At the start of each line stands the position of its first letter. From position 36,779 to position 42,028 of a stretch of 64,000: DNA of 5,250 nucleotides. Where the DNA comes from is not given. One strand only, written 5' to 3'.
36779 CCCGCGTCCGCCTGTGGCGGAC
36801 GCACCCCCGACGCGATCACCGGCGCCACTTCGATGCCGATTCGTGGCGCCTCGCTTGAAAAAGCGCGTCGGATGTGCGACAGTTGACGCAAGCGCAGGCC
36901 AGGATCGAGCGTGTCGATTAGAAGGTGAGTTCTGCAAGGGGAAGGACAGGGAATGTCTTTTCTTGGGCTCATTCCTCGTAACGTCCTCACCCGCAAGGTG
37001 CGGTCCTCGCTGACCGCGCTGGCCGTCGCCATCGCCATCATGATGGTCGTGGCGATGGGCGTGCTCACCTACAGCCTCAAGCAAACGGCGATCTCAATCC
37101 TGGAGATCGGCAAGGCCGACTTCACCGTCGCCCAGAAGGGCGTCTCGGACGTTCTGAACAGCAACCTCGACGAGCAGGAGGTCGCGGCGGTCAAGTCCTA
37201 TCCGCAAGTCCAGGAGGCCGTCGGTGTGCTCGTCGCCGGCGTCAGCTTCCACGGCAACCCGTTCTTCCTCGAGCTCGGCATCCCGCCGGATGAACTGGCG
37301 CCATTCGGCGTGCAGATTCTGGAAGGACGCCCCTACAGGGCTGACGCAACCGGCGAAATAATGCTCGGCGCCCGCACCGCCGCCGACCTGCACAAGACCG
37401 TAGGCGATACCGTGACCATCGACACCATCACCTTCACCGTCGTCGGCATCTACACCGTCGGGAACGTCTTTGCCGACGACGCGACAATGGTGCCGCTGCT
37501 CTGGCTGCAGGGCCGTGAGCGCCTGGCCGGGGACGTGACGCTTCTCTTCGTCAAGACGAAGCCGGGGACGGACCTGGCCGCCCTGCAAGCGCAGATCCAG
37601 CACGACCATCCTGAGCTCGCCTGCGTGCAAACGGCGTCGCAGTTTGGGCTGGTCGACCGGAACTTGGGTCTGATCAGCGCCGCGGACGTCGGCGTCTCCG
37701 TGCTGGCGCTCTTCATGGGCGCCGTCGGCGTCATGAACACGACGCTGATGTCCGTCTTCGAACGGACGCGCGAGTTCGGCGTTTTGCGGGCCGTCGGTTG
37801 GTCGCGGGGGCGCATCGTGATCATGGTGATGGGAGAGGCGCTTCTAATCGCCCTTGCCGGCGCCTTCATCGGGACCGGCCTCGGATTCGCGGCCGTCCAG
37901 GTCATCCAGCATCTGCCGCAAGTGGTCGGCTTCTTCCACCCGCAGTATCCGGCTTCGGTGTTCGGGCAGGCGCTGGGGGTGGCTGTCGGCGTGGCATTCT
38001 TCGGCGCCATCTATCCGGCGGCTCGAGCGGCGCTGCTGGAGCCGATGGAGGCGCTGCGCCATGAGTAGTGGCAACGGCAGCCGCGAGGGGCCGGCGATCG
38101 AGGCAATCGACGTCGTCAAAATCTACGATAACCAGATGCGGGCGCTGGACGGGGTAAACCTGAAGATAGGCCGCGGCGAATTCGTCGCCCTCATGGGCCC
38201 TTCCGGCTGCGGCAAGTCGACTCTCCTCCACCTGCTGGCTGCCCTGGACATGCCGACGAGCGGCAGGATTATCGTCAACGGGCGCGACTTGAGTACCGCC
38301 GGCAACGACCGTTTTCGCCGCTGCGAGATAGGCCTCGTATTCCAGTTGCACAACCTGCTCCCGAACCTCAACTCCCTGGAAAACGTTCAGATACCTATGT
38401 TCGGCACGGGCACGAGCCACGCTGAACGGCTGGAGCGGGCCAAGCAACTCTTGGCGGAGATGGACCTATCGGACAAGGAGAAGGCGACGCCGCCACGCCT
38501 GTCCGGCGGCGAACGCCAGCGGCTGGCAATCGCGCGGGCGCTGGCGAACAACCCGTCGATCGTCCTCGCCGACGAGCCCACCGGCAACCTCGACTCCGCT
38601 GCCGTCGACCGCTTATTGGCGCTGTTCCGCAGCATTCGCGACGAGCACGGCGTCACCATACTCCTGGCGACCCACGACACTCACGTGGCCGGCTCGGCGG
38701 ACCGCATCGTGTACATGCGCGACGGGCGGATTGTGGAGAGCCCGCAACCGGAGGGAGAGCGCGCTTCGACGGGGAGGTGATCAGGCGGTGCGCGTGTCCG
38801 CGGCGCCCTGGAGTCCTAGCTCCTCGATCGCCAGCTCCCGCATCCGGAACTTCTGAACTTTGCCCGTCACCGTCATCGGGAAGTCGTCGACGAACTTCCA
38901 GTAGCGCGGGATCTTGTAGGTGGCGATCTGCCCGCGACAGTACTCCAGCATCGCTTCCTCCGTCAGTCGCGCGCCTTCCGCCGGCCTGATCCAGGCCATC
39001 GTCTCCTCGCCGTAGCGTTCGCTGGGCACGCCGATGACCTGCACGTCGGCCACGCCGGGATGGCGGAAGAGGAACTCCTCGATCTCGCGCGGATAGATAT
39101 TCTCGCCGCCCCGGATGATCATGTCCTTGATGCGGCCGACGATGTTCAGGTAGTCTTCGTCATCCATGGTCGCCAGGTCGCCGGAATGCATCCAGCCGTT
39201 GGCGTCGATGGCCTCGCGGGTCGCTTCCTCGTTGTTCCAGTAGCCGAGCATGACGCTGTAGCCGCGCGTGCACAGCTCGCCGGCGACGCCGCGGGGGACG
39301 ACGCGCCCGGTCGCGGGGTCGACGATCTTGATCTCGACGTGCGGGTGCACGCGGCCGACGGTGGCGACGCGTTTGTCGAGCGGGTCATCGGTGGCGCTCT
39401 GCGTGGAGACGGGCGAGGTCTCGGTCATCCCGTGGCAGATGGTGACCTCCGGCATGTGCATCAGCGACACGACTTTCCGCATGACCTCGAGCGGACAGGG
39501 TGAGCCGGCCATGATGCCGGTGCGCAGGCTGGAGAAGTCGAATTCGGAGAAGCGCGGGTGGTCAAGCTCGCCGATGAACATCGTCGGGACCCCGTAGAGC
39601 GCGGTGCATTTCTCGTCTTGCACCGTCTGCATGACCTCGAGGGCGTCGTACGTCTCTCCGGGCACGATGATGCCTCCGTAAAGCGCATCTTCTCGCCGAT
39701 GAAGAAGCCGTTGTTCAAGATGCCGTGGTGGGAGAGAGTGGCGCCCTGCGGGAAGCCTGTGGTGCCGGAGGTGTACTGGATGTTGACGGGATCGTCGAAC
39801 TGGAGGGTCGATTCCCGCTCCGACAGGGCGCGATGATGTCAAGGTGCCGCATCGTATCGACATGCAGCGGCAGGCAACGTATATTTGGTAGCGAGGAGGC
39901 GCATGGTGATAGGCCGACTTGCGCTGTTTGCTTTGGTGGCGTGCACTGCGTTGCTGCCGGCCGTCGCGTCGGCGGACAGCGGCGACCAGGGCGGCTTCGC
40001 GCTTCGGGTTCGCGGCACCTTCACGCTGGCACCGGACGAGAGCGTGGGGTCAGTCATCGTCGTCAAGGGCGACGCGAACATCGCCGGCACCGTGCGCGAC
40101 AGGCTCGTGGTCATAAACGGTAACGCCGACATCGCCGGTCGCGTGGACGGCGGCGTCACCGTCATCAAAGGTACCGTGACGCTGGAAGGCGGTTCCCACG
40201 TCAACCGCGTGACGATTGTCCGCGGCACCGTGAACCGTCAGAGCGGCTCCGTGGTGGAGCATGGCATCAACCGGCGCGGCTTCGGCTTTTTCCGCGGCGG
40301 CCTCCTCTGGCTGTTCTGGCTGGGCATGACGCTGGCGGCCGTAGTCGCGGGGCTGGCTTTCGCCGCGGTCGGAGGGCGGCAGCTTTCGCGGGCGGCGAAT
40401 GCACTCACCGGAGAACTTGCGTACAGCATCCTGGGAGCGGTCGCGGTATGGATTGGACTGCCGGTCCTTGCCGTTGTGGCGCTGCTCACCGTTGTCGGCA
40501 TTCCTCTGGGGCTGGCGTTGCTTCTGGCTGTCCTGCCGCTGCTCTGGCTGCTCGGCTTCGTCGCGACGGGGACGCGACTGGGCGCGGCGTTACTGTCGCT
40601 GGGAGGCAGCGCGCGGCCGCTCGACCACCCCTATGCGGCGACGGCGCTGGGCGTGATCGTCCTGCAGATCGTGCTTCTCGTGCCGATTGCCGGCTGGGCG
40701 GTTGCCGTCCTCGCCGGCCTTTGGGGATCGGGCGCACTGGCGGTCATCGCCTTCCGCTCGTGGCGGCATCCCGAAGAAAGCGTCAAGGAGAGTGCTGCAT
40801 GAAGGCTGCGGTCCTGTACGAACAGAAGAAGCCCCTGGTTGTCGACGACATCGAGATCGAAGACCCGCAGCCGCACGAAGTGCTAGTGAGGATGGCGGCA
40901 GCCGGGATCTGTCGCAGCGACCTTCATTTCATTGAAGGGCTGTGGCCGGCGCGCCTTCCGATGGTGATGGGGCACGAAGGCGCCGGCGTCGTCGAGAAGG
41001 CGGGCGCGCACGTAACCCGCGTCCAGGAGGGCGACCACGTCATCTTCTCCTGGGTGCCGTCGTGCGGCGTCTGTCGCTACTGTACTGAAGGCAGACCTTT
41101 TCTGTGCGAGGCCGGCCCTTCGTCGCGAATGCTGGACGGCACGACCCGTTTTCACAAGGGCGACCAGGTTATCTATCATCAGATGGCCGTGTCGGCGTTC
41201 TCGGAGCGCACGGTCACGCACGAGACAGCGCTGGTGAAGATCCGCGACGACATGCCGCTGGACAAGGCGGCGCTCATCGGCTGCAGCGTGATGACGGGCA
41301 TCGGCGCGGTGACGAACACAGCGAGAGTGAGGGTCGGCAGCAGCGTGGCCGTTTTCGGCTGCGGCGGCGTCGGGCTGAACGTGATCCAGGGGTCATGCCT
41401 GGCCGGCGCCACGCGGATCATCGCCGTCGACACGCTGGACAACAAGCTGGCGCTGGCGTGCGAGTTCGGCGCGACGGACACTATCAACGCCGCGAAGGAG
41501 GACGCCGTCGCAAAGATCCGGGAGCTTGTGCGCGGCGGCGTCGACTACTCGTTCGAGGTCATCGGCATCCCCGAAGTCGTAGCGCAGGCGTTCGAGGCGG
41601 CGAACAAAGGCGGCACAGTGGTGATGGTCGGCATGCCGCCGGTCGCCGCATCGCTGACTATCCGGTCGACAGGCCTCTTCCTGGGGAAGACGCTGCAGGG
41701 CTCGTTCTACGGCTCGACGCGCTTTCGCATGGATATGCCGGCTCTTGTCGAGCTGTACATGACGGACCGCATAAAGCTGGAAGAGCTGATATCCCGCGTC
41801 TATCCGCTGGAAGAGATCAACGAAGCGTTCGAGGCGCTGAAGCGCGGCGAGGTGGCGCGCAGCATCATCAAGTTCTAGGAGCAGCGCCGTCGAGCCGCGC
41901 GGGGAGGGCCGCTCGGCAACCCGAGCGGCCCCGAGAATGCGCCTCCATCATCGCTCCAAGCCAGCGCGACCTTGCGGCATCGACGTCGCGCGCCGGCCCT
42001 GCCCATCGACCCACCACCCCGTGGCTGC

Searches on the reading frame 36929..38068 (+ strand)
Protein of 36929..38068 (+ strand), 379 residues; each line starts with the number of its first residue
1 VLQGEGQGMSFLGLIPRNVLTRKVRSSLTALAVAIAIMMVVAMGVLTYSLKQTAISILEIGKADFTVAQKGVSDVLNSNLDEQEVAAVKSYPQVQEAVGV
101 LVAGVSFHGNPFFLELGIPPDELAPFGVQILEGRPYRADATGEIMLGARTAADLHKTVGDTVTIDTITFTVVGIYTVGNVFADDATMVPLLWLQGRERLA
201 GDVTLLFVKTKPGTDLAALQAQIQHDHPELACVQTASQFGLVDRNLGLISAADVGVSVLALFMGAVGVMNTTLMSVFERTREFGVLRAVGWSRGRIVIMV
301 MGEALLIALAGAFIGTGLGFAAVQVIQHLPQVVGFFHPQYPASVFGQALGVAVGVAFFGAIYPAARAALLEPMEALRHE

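Call 59: search_protein_families(library=pfam, proteins=[window:36929-38068:+], max_evalue=0.0001)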
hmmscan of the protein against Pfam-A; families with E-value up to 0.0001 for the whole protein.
window:36929-38068:+ (379 aa): 2 families
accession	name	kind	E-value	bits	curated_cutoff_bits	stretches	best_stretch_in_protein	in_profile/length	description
PF12704.14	MacB_PCD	-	3e-26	93.4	27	1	26-224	1-205/207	MacB-like periplasmic core domain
PF02687.27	FtsX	-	7.3e-21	74.9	25.5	1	256-368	3-116/120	FtsX-like permease C-terminal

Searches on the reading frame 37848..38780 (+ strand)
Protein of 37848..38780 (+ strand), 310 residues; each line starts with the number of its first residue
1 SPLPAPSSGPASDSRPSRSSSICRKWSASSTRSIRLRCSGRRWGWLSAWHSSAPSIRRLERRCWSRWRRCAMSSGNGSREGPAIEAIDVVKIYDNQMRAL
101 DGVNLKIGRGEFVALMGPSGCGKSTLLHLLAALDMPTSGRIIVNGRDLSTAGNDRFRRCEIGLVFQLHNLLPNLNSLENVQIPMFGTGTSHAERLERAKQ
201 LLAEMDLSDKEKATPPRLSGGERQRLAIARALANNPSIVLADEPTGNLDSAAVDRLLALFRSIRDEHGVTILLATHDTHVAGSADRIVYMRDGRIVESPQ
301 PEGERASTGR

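Call 59: search_protein_families(library=pfam, proteins=[window:37848-38780:+], max_evalue=0.0001)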
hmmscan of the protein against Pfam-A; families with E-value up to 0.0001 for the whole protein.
window:37848-38780:+ (310 aa): 5 families
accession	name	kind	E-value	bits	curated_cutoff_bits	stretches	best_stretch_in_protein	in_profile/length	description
PF00005.33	ABC_tran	-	1.8e-36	126.2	25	1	100-245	1-136/137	ABC transporter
PF13481.12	AAA_25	-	3.9e-07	30.3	27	0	107-132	30-55/195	AAA domain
PF13304.12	AAA_21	-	4.9e-07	30.5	27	0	207-279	227-301/304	AAA domain, putative AbiEii toxin, Type IV TA system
PF02463.25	SMC_N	-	5.7e-05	23.1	40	0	111-290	25-211/220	RecF/RecN/SMC N terminal domain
PF13191.12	AAA_16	-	9e-05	23.5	32.6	0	105-263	19-159/167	AAA ATPase domain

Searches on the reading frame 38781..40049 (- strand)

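Call 59: search_protein_families(library=pfam, proteins=[window:38781-40049:-], max_evalue=0.0001)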
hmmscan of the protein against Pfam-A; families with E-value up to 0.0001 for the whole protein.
window:38781-40049:- (422 aa): 2 families
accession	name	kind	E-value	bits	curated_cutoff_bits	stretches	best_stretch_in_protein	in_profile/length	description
PF00501.34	AMP-binding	-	2.5e-36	125.8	29.9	1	129-271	237-384/384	AMP-binding enzyme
PF13193.12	AMP-binding_C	-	6.2e-18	65.9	24.5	1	322-397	1-76/76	AMP-binding enzyme C-terminal domain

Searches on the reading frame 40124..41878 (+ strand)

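Call 22: search_protein_families(library=pfam, proteins=[window:40124-41878:+], max_evalue=0.001)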
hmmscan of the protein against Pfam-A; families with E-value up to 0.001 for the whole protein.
window:40124-41878:+ (584 aa): 4 families
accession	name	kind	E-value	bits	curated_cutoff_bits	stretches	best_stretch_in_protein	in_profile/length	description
PF00107.32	ADH_zinc_N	-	4.3e-29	101.5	31.8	1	415-544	1-126/129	Zinc-binding dehydrogenase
PF08240.17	ADH_N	-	6.3e-25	87.9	23.5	1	249-374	1-103/104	Alcohol dehydrogenase GroES-like domain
PF13602.12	ADH_zinc_N_2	-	1.9e-10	42.2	27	1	449-576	2-127/134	Zinc-binding dehydrogenase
PF16912.11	Glu_dehyd_C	-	9.3e-07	29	34.9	1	406-571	32-200/211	Glucose dehydrogenase C-terminus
